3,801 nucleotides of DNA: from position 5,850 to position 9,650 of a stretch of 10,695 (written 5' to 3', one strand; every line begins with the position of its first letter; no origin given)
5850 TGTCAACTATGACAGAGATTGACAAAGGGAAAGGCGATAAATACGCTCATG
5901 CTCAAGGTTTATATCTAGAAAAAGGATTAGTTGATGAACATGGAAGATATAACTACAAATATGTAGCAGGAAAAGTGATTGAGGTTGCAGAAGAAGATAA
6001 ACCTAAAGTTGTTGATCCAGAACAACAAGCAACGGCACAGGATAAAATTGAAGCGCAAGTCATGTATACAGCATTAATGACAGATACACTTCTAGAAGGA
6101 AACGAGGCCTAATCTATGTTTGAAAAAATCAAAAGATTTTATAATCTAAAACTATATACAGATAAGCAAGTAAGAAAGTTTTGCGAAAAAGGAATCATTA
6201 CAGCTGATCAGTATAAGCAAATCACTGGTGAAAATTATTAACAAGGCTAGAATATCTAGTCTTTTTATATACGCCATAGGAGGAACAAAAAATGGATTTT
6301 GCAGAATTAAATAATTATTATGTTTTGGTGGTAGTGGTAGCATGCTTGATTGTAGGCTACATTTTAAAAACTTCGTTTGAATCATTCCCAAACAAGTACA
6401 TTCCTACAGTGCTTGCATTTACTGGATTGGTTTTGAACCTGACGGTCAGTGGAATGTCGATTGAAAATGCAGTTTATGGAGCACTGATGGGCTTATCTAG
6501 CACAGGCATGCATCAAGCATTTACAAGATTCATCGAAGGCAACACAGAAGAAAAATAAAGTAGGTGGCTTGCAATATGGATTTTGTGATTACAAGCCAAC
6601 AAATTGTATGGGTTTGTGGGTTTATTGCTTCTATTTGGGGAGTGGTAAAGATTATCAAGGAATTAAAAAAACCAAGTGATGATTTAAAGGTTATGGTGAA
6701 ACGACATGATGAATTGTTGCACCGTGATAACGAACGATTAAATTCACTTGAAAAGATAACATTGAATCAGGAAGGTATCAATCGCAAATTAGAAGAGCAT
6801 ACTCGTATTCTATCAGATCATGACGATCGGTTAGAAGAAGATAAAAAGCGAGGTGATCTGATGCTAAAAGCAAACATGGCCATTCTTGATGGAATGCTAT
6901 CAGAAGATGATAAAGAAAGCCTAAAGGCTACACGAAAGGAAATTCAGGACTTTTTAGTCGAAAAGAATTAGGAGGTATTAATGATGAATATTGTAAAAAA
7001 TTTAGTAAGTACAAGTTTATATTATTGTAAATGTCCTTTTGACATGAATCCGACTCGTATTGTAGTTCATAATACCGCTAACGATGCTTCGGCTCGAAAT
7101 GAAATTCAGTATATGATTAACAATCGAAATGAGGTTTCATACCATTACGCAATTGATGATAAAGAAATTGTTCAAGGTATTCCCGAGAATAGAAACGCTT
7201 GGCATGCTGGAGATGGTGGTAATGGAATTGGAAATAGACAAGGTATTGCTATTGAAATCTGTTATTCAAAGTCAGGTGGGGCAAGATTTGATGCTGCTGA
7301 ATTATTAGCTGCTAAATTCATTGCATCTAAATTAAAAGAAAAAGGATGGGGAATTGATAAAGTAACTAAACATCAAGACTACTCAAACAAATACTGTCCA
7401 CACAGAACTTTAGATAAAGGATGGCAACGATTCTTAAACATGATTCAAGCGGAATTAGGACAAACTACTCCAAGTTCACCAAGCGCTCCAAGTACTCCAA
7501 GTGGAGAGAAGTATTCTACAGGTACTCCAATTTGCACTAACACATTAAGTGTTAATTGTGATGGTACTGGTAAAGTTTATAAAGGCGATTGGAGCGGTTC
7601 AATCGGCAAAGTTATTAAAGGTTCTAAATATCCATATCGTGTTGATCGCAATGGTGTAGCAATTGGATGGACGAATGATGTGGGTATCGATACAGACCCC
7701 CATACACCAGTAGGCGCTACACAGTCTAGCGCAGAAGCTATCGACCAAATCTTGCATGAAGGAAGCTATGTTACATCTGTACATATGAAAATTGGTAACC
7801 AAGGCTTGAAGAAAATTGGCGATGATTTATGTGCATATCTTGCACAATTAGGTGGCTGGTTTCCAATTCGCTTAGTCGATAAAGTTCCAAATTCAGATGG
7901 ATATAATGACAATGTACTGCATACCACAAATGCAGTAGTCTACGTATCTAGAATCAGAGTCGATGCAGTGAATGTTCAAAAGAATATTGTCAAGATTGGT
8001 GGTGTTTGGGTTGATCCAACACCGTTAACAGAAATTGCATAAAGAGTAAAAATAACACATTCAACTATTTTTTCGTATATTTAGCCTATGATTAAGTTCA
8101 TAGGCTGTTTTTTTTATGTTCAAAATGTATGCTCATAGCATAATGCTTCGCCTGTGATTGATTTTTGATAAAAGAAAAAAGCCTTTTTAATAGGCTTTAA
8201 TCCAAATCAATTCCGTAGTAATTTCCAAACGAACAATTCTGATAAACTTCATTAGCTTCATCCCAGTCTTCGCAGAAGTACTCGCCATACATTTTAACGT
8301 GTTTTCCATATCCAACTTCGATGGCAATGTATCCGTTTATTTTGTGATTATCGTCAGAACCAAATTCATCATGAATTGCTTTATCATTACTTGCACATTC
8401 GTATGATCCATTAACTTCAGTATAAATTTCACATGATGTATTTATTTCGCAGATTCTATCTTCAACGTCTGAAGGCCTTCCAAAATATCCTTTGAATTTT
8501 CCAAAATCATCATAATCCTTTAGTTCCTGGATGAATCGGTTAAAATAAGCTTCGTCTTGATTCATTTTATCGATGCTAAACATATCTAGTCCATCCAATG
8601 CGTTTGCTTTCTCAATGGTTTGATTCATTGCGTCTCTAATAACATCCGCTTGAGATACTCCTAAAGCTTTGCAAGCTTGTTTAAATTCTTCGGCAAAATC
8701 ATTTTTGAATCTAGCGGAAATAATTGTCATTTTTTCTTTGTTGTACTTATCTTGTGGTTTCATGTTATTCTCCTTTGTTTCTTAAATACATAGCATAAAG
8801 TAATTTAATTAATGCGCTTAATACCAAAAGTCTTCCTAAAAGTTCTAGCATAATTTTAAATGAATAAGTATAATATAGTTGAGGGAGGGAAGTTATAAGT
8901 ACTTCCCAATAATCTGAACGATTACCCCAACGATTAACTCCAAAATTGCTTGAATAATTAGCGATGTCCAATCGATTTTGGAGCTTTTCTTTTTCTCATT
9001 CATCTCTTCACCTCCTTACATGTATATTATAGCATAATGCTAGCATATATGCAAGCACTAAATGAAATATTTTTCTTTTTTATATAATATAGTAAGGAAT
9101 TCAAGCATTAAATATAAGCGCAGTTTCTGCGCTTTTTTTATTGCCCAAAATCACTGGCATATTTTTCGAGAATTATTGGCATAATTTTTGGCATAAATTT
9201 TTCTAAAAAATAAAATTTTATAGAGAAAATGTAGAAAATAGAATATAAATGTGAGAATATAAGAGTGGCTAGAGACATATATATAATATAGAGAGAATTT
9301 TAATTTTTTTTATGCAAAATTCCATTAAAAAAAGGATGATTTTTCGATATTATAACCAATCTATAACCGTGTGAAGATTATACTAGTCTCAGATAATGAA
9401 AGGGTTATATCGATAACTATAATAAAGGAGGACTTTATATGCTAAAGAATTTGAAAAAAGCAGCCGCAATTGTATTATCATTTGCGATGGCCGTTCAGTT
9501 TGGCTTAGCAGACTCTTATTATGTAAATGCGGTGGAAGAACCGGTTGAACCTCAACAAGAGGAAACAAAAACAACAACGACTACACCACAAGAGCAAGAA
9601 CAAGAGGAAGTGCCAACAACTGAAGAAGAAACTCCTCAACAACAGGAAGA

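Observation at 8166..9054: Self-contained reverse-strand cassette at the prophage end: membrane peptide plus RHH fused to a very acidic orphan domain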

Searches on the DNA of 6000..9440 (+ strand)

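Call 7: search_dna_similar(query=window:6000-9440:+, collection=phages, mode=near)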
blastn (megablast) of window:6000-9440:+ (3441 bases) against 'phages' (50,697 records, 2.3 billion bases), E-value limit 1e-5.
No match.

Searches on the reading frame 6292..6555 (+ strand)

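Call 3: search_protein_families(library=pfam, proteins=[window:6292-6555:+], max_evalue=1)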
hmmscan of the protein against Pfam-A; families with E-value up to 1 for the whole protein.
window:6292-6555:+ (88 aa): 5 families
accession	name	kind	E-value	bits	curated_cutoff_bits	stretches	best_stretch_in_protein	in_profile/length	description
PF16079.10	Phage_holin_5_2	-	5.6e-12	46.2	29.2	1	14-78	1-74/76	Phage holin family Hol44, in holin superfamily V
PF06946.16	Phage_holin_5_1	-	2.8e-05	24.8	22.4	1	5-79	6-83/93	Bacteriophage A118-like holin, Hol118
PF24838.2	8xMP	-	0.058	13.7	30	1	5-51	20-65/136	Octameric membrane protein family (8xMP)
PF11297.13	DUF3098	-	0.14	12.2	25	1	7-31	5-29/67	Protein of unknown function (DUF3098)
PF14110.11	DUF4282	-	0.67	11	27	0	9-48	16-52/86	Domain of unknown function (DUF4282)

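Call 4: search_protein_families(library=phrogs, proteins=[window:6292-6555:+], max_evalue=1)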
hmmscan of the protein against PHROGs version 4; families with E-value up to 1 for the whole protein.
window:6292-6555:+ (88 aa): 3 families
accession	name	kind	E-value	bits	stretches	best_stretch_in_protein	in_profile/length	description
phrog_1129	-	lysis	2.5e-22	79.7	1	1-84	1-84/86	holin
phrog_1299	-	lysis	2.9e-06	28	1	11-79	10-82/100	holin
phrog_19617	-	lysis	0.00098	20.4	1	11-83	8-87/118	holin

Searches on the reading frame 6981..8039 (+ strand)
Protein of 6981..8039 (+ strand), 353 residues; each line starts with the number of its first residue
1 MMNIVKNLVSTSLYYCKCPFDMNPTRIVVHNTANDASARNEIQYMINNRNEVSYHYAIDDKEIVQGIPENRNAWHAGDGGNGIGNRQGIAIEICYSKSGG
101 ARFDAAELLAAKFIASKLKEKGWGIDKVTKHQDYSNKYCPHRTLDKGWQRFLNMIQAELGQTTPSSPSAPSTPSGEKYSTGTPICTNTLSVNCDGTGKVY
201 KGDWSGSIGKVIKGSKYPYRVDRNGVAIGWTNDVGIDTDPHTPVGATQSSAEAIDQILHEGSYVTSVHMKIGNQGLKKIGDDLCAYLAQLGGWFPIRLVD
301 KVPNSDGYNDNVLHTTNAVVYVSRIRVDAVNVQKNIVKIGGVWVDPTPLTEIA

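Call 3: search_protein_families(library=pfam, proteins=[window:6981-8039:+], max_evalue=1)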
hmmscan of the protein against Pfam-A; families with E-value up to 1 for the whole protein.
window:6981-8039:+ (353 aa): 3 families
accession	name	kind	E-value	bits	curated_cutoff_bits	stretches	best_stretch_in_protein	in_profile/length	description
PF01510.30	Amidase_2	-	4.6e-21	76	26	1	22-141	3-130/131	N-acetylmuramoyl-L-alanine amidase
PF25296.1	Decapeptide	-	0.089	13.1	45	1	101-125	20-44/74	Decapeptide repeat region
PF15157.13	IQCJ-SCHIP1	-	0.2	12.4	28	1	142-190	48-94/99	Fusion protein IQCJ-SCHIP1 with IQ-like motif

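Call 4: search_protein_families(library=phrogs, proteins=[window:6981-8039:+], max_evalue=1)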
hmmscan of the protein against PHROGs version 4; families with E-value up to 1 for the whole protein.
window:6981-8039:+ (353 aa): 22 families
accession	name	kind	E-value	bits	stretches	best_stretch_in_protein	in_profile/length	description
phrog_3088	-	lysis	2.7e-73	247.7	1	1-167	1-168/248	amidase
phrog_1794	-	lysis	3.3e-52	179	1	2-334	34-283/336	amidase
phrog_833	-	lysis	1.4e-49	170.4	1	2-183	3-213/294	endolysin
phrog_9611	-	lysis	2.5e-42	146.2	1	2-169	1-175/246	endolysin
phrog_670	-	lysis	6.5e-38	132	1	22-192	110-272/596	endolysin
phrog_1493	-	lysis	1.4e-37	130.8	1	19-181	29-182/394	endolysin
phrog_2338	-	lysis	1.4e-32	114.4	1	14-175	18-194/346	endolysin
phrog_5182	-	lysis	2.5e-25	90.8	1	1-177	1-205/321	endolysin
phrog_18955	-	unknown function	2.2e-22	80.3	1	22-158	293-436/483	-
phrog_7698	-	lysis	3.1e-15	57.7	1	23-179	23-175/316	endolysin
phrog_15001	-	lysis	1.1e-14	55.3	1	21-149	40-177/367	endolysin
phrog_19265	-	unknown function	1.7e-12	48.6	1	23-153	23-154/293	-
phrog_1110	-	lysis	1.7e-09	38.5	1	1-121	1-118/301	endolysin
phrog_8164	-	lysis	2e-08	34.9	1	5-80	6-87/320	endolysin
phrog_33549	-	unknown function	2.5e-08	34.9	1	21-126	19-132/137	-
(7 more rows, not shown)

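Call 100: find_related_loci(query=window:6981-8039:+, collection=viral_contigs, flank=4000)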
Query window:6981-8039:+ (353 aa) in viral_contigs; peptide patterns used: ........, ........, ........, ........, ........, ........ (x = any residue, [..] = any of these).
178 stretches matched a pattern; 170 encode a relative of the query (tblastn E <= 1e-3); the best 80 are kept; 80 distinct loci.
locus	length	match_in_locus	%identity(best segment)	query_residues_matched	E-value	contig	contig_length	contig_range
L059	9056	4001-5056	96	1-352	0e+0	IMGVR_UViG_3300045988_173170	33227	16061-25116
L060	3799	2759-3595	82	1-271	2e-159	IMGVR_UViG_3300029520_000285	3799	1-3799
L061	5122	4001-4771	90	1-257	6e-154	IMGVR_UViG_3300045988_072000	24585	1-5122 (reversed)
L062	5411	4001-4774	89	1-257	6e-152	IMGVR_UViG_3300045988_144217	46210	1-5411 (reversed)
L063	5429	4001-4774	89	1-257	6e-152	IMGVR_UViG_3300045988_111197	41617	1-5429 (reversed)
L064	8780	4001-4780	85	1-257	3e-149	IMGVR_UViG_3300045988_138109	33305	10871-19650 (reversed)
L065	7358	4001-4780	84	1-257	3e-146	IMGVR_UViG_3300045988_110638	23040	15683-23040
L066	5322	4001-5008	63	26-353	8e-125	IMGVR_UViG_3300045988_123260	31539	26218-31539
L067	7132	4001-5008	62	26-353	5e-123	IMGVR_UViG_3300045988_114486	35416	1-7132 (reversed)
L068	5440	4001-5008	62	26-353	2e-122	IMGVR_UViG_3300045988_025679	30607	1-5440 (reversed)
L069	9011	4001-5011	61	26-353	5e-122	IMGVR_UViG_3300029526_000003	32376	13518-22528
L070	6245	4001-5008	62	26-353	3e-121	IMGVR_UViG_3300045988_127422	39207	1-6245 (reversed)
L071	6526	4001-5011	60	26-353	3e-121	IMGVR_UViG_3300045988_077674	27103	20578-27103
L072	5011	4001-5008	62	26-353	3e-121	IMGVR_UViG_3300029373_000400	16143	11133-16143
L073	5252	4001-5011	60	26-353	2e-121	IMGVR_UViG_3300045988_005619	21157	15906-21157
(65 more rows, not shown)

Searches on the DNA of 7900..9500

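Call 87: search_rna_families(source=window, start=7900, end=9500, threshold=evalue, max_evalue=1)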
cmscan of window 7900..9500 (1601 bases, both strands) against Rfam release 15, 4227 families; matches with E-value up to 1: 5.
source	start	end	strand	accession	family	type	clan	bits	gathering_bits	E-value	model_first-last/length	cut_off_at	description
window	9079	9145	+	RF02425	SpF01_sRNA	Gene; sRNA;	-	27.1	55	0.36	1-80/80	no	Streptococcus sRNA SpF01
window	9108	9201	+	RF02900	AaHKsRNA82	Gene; sRNA;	-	24.1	51.4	0.7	1-81/81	no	Aggregatibacter sRNA 82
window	9095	9209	+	RF02629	RmaA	Gene; sRNA;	-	22.6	57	0.43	1-113/113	no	Regulator of motility and amylovoran A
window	9082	9139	+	RF02057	STnc40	Gene; sRNA;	-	21.8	45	0.77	1-70/70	no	Salmonella enterica sRNA STnc40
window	8930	9067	-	RF04338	Plastid-psbJ-2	Cis-reg;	CL00152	20.3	65.6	0.53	1-144/144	no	Plastid-psbJ-2 3UTR RNA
